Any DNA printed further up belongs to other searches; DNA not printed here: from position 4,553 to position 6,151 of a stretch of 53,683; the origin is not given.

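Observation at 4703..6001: HypC ([NiFe] maturation chaperone) domain fused to a HydE/BioB-like radical SAM enzyme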

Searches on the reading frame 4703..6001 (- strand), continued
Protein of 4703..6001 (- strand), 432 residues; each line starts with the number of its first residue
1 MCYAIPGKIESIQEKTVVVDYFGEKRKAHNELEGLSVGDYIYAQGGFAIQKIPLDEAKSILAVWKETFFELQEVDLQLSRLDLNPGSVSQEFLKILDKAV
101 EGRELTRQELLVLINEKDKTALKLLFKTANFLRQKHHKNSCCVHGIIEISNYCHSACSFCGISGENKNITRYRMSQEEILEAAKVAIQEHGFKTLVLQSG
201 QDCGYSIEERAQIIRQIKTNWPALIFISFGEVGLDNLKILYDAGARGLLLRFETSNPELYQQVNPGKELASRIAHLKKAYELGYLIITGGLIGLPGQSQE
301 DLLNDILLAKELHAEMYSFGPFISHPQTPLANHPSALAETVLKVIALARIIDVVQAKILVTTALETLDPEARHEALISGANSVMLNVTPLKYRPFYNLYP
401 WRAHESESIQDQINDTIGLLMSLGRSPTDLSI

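Call 24: search_solved_structures(query=window:4703-6001:-, max_evalue=0.001, show_alignments=2)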
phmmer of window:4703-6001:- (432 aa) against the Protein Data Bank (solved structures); distinct sequences matched with E-value up to 0.001: 18.
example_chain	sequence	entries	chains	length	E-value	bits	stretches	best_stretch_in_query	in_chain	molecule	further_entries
7o1o_A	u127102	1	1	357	4.6e-64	219.9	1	94-427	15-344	[FeFe] hydrogenase maturase subunit HydE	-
5few_A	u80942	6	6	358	4.6e-64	219.9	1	94-427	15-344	[FeFe] hydrogenase maturase subunit HydE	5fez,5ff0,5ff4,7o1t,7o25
8qmk_A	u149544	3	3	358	1.7e-63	218.1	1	94-427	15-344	[FeFe] hydrogenase maturase subunit HydE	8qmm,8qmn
4jy8_A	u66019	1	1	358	4.2e-63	216.8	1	94-427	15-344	FEFE-HYDROGENASE MATURASE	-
5fep_A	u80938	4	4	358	4.8e-63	216.6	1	94-427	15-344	[FeFe] hydrogenase maturase subunit HydE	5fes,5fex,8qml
3cix_A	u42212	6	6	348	5.3e-63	216.4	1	95-427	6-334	FeFe-Hydrogenase maturase | [FeFe] hydrogenase maturase subunit HydE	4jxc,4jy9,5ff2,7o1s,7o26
7o1p_A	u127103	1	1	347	5.5e-63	216.3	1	95-427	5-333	[FeFe] hydrogenase maturase subunit HydE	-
3ciw_A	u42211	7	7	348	5.5e-62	213.1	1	95-427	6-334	FeFe-Hydrogenase maturase | [FeFe] hydrogenase maturase subunit HydE | Biotin synthetase, putative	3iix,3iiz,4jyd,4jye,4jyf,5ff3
3t7v_A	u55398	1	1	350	1.2e-22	83.5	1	90-383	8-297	methylornithine synthase PylB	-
4wcx_A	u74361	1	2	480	7.7e-15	57.8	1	86-300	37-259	Biotin and thiamin synthesis associated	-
8vdw_A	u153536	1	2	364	7.8e-13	51.2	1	82-384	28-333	Biotin synthase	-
4rtb_A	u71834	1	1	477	5.1e-11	45.2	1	84-332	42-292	HydG protein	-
8vcw_A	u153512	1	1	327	1.4e-09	40.5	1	96-378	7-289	Biotin synthase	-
7pd1_A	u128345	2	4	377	3.7e-08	35.8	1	104-303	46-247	Thiazole biosynthesis protein ThiH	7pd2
2z1c_A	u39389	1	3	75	1.2e-07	34.2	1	1-67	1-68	Hydrogenase expression/formation protein HypC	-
3vyr_A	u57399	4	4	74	6.1e-07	31.8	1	2-67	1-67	Hydrogenase expression/formation protein HypC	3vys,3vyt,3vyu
3d3r_A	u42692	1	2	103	0.0001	24.4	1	1-72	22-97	Hydrogenase assembly chaperone hypC/hupF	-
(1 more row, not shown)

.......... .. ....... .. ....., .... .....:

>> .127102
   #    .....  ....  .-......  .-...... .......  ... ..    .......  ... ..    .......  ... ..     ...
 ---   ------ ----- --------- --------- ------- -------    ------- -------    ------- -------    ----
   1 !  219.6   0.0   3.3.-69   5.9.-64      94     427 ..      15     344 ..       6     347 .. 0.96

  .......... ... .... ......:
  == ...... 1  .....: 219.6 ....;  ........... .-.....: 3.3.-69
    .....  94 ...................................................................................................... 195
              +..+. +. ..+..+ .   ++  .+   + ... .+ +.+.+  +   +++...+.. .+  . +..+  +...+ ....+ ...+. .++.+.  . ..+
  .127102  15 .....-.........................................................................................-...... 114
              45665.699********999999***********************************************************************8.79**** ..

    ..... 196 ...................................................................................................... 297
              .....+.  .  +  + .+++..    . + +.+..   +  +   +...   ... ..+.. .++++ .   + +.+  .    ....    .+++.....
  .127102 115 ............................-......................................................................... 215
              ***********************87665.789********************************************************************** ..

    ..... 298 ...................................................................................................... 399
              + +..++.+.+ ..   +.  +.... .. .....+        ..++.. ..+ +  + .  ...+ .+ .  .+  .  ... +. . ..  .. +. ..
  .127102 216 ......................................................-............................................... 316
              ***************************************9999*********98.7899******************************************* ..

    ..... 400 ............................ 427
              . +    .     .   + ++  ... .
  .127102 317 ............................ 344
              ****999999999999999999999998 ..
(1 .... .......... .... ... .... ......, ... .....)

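Call 27: find_related_loci(query=A2, collection=genome_contigs, flank=10000)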
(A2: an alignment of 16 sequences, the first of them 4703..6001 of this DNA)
Query A2 (432 aa) in genome_contigs; peptide patterns used: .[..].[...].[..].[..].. (x = any residue, [..] = any of these).
495 stretches matched a pattern; 482 encode a relative of the query (tblastn E <= 1e-3); the best 80 are kept; 80 distinct loci.
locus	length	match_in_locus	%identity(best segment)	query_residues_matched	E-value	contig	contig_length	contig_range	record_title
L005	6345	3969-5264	84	1-432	0e+0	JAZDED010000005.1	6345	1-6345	MAG: Candidatus Omnitrophota bacterium isolate MEGAHIT-group-0.121 k141_17104407, whole genome shotgun sequence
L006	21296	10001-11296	80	1-432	0e+0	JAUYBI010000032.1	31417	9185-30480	MAG: Candidatus Omnitrophota bacterium isolate C19_metabat.bin.11_sub C19_k141_14726, whole genome shotgun sequence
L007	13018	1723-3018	81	1-432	0e+0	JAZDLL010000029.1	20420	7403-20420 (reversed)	MAG: Candidatus Omnitrophota bacterium isolate MEGAHIT-group-0.593 k141_17147393, whole genome shotgun sequence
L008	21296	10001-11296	81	1-432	0e+0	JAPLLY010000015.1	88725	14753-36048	MAG: Candidatus Omnitrophota bacterium isolate LacPavin_0419_WC90_MAG_41_16 LacPavin_0419_WC90_scaffold_128778, whole ge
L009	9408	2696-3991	80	1-432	0e+0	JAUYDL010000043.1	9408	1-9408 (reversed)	MAG: Candidatus Omnitrophota bacterium isolate C20_metabat.bin.26 C20_k141_463037, whole genome shotgun sequence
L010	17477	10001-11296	79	1-432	0e+0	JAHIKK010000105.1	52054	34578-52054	MAG: Candidatus Omnitrophota bacterium isolate KR13_N1.mb.50 KR13_N1.mb.50_k141_228520, whole genome shotgun sequence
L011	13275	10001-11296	79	1-432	0e+0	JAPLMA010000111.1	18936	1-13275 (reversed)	MAG: Candidatus Omnitrophota bacterium isolate LacPavin_0920_WC70_MAG_40_20 LacPavin_0920_WC70_scaffold_1123236, whole g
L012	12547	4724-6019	78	1-432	0e+0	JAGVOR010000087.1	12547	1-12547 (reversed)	MAG: Candidatus Omnitrophota bacterium isolate DeMMO3_44 c_000000051284, whole genome shotgun sequence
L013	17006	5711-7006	78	1-432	0e+0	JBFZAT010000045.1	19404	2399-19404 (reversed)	MAG: Candidatus Omnitrophota bacterium isolate PPR_0474 k121_7197256, whole genome shotgun sequence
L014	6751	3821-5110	69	1-430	0e+0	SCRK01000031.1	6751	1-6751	MAG: bacterium isolate FW104_bin.10 FW104_bin.10-1254, whole genome shotgun sequence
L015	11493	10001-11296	68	1-432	0e+0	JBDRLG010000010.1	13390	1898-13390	MAG: Candidatus Omnitrophota bacterium isolate MEGAHIT-group-1.764 k141_11502102, whole genome shotgun sequence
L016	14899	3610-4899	67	1-430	0e+0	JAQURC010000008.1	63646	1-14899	MAG: Candidatus Omnitrophota bacterium isolate STD1_64 NODE_893_length_63646_cov_13.160047_Sandtown_D1, whole genome sho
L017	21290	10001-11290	66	1-430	0e+0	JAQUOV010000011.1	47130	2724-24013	MAG: Candidatus Omnitrophota bacterium isolate STD1_209 NODE_1464_length_47130_cov_9.708955_Sandtown_D1, whole genome sh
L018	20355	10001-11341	64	1-430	0e+0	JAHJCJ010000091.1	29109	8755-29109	MAG: Candidatus Omnitrophota bacterium isolate Modern_marine.mb.300 Modern_marine.mb.300_k141_1964373, whole genome shot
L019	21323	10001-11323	66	1-432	0e+0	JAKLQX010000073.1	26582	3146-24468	MAG: Candidatus Omnitrophota bacterium isolate bin S2.101 k141_438995, whole genome shotgun sequence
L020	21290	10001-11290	65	1-430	0e+0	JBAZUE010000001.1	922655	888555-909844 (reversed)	MAG: Candidatus Omnitrophota bacterium isolate SO_2017_GW1_22 NODE_22_length_922655_cov_1.522083_OW334_2017, whole genom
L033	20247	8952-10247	61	1-432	0e+0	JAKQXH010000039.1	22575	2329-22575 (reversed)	MAG: Candidatus Omnitrophota bacterium isolate USST_metabat.84_sub k141_1916292, whole genome shotgun sequence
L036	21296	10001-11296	61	1-432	4e-180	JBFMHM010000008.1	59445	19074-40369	MAG: Candidatus Omnitrophota bacterium isolate MAG323 MAG323_8, whole genome shotgun sequence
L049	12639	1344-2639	59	1-432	2e-174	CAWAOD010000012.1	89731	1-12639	MAG: uncultured Spirochaetota bacterium isolate MFD01476.bin.3.353 genome assembly, contig: contig_49912, whole genome s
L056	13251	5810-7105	57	1-432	3e-173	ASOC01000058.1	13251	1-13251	Candidatus Omnitrophus fodinae SCGC AAA011-A17 A11A17DRAFT_contig_57_0.58_C, whole genome shotgun sequence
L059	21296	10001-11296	58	1-432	2e-172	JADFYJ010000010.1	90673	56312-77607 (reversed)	MAG: Candidatus Omnitrophota bacterium isolate nDJH6bin5 nDJH6_bin5_NODE_10_length_90673_cov_9.443642, whole genome shot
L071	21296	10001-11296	58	1-432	1e-171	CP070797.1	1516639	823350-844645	MAG: Candidatus Omnitrophota bacterium isolate bin140 chromosome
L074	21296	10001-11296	59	1-432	4e-171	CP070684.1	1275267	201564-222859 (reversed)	MAG: Candidatus Omnitrophota bacterium isolate bin66 chromosome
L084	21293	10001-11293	58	1-432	1e-168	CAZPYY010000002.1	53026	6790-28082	MAG TPA_asm: uncultured Planctomycetia bacterium isolate binchicken_co330_156 genome assembly, contig: NODE_607_length_5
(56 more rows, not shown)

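Call 58: search_protein_families(library=ncbifam, proteins=[L033:2-628:+, L033:597-2114:+, L033:2324-3424:+, L036:20075-21151:+, L036:18733-20106:+, L074:3992-5821:+, L074:7181-8200:+, L074:8214-9431:+, L036:4560-5273:+, L059:12855-14837:+], max_evalue=1e-10)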
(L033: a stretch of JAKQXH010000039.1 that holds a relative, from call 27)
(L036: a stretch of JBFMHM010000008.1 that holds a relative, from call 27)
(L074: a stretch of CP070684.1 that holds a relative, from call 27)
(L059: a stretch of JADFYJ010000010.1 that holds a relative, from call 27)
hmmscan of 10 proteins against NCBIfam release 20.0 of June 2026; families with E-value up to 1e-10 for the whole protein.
L033:2-628:+ (208 aa): 1 family
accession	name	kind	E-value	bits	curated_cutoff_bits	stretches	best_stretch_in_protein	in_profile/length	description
TIGR03918.1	GTP_HydF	equivalog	1.6e-82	277.5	325.55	1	1-183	210-392/392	[FeFe] hydrogenase H-cluster maturation GTPase HydF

L033:597-2114:+ (505 aa): 7 families
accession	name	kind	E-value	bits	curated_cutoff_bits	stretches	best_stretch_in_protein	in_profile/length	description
TIGR03955.1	rSAM_HydG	equivalog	2.8e-139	464.5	312.15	1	36-505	9-470/470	[FeFe] hydrogenase H-cluster radical SAM maturase HydG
TIGR02351.2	thiH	equivalog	3.7e-78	263.1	380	1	63-413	26-357/364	2-iminoacetate synthase ThiH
TIGR04158.1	rSAM_MIA_synth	equivalog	9e-27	93.8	400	1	94-400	44-347/368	3-methyl-2-indolic acid synthase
TIGR03956.1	rSAM_HydE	equivalog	2.3e-23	83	254.6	1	69-346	8-265/340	[FeFe] hydrogenase H-cluster radical SAM maturase HydE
TIGR03910.1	pyrrolys_PylB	equivalog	1.7e-20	73.2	348.2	1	59-256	5-197/347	methylornithine synthase PylB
TIGR03699.1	menaquin_MqnC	equivalog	6.8e-12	44.9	428.1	1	72-221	3-154/342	cyclic dehypoxanthinyl futalosine synthase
NF005609.0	PRK07360.1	equivalog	7.3e-11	41.4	426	0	57-219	6-161/374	7,8-didemethyl-8-hydroxy-5-deazariboflavin synthase subunit CofH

L033:2324-3424:+ (366 aa): 7 families
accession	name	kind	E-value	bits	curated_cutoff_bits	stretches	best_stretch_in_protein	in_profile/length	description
TIGR03956.1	rSAM_HydE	equivalog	1.7e-107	359.6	254.6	1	30-338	28-338/340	[FeFe] hydrogenase H-cluster radical SAM maturase HydE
TIGR03910.1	pyrrolys_PylB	equivalog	2.8e-40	138.3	348.2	1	14-296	16-303/347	methylornithine synthase PylB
TIGR00433.2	bioB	equivalog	4.6e-30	104.9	225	1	20-290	7-282/307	biotin synthase BioB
TIGR03957.1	rSAM_HmdB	equivalog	3.5e-18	65.9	320.9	1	33-290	21-282/317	5,10-methenyltetrahydromethanopterin hydrogenase cofactor biosynthesis protein HmdB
TIGR03955.1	rSAM_HydG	equivalog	1e-13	50.6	312.15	1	14-207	45-251/470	[FeFe] hydrogenase H-cluster radical SAM maturase HydG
TIGR03551.1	F420_cofH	equivalog_domain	3.7e-13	49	374.1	0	29-128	15-116/345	5-amino-6-(D-ribitylamino)uracil--L-tyrosine 4-hydroxyphenyl transferase CofH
TIGR02351.2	thiH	equivalog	6.2e-12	45.2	380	1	35-203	57-228/364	2-iminoacetate synthase ThiH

L036:20075-21151:+ (358 aa): 12 families
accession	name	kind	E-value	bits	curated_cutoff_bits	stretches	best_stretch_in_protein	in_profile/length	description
TIGR03956.1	rSAM_HydE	equivalog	1.1e-98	330.7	254.6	1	18-352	4-339/340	[FeFe] hydrogenase H-cluster radical SAM maturase HydE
TIGR03910.1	pyrrolys_PylB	equivalog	1.8e-41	142.2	348.2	1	12-303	5-297/347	methylornithine synthase PylB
TIGR02351.2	thiH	equivalog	1.6e-26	93.2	380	1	8-219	18-232/364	2-iminoacetate synthase ThiH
TIGR00433.2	bioB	equivalog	1.8e-25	89.8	225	1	29-303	7-282/307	biotin synthase BioB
TIGR03957.1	rSAM_HmdB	equivalog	1.9e-19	70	320.9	1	28-302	4-278/317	5,10-methenyltetrahydromethanopterin hydrogenase cofactor biosynthesis protein HmdB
TIGR03955.1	rSAM_HydG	equivalog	7.5e-19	67.5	312.15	1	7-215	29-247/470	[FeFe] hydrogenase H-cluster radical SAM maturase HydG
NF005609.0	PRK07360.1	equivalog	1e-12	47.5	426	1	9-139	5-138/374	7,8-didemethyl-8-hydroxy-5-deazariboflavin synthase subunit CofH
TIGR03551.1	F420_cofH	equivalog_domain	1.5e-12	47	374.1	1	35-140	9-116/345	5-amino-6-(D-ribitylamino)uracil--L-tyrosine 4-hydroxyphenyl transferase CofH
TIGR03699.1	menaquin_MqnC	equivalog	4e-12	45.6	428.1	1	35-144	10-123/342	cyclic dehypoxanthinyl futalosine synthase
TIGR03700.1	mena_SCO4494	equivalog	2.2e-11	43.3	434.55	0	34-138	17-123/351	aminofutalosine synthase MqnE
TIGR00423.1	TIGR00423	subfamily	3.7e-11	42.8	260.25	0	67-141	9-83/310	CofH family radical SAM protein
NF006276.0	PRK08444.1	equivalog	6.9e-11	41.8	560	0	14-140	2-126/353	aminofutalosine synthase MqnE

L036:18733-20106:+ (457 aa): 10 families
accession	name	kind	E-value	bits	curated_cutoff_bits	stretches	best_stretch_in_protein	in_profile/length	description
TIGR03955.1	rSAM_HydG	equivalog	6.7e-152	506.2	312.15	1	3-454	11-467/470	[FeFe] hydrogenase H-cluster radical SAM maturase HydG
TIGR02351.2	thiH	equivalog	1.6e-91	307.1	380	1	12-369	14-358/364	2-iminoacetate synthase ThiH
TIGR04158.1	rSAM_MIA_synth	equivalog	4.3e-24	85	400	1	49-355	34-347/368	3-methyl-2-indolic acid synthase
TIGR03956.1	rSAM_HydE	equivalog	1.3e-21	77.2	254.6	1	35-259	9-229/340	[FeFe] hydrogenase H-cluster radical SAM maturase HydE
TIGR03910.1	pyrrolys_PylB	equivalog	2.8e-20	72.5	348.2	1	23-300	4-270/347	methylornithine synthase PylB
NF004884.0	PRK06245.1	equivalog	8.1e-14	51.2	209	1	80-255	20-202/340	7,8-didemethyl-8-hydroxy-5-deazariboflavin synthase subunit CofG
TIGR00433.2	bioB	equivalog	6.2e-12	45.4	225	1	36-307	2-260/307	biotin synthase BioB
TIGR03550.1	F420_cofG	equivalog_domain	1.3e-11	44.3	213.35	1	75-255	6-195/322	7,8-didemethyl-8-hydroxy-5-deazariboflavin synthase CofG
TIGR00423.1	TIGR00423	subfamily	7.8e-11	41.8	260.25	0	81-149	11-80/310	CofH family radical SAM protein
NF005609.0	PRK07360.1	equivalog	8.9e-11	41.2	426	0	22-149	6-137/374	7,8-didemethyl-8-hydroxy-5-deazariboflavin synthase subunit CofH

L074:3992-5821:+ (609 aa): 2 families
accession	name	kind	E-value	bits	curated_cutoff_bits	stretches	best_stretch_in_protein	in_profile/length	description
TIGR01686.1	FkbH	subfamily_domain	5.8e-95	318.1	146.65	1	238-564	3-319/323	FkbH domain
TIGR01681.1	HAD-SF-IIIC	subfamily_domain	1.6e-19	71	35.75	1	239-362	1-131/132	HAD-IIIC family phosphatase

L074:7181-8200:+ (339 aa): 1 family
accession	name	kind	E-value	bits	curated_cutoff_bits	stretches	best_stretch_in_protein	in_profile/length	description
NF052394.1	NodProtNoeE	equivalog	1.9e-22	79.5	500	1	10-147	10-137/387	nodulation protein NoeE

L074:8214-9431:+ (405 aa): 0 families

L036:4560-5273:+ (237 aa): 0 families

L059:12855-14837:+ (660 aa): 3 families
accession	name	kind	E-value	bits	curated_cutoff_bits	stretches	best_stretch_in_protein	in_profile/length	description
NF045520.1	H2_NiFeSe_small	exception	1.3e-77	261.2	470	1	3-299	2-313/314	NiFeSe hydrogenase small subunit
TIGR00391.1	hydA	subfamily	4.8e-62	210.2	179.5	1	3-302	15-313/365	hydrogenase small subunit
NF007779.0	PRK10468.1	equivalog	6.5e-47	160.3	659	1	3-289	13-299/372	hydrogenase 2 small subunit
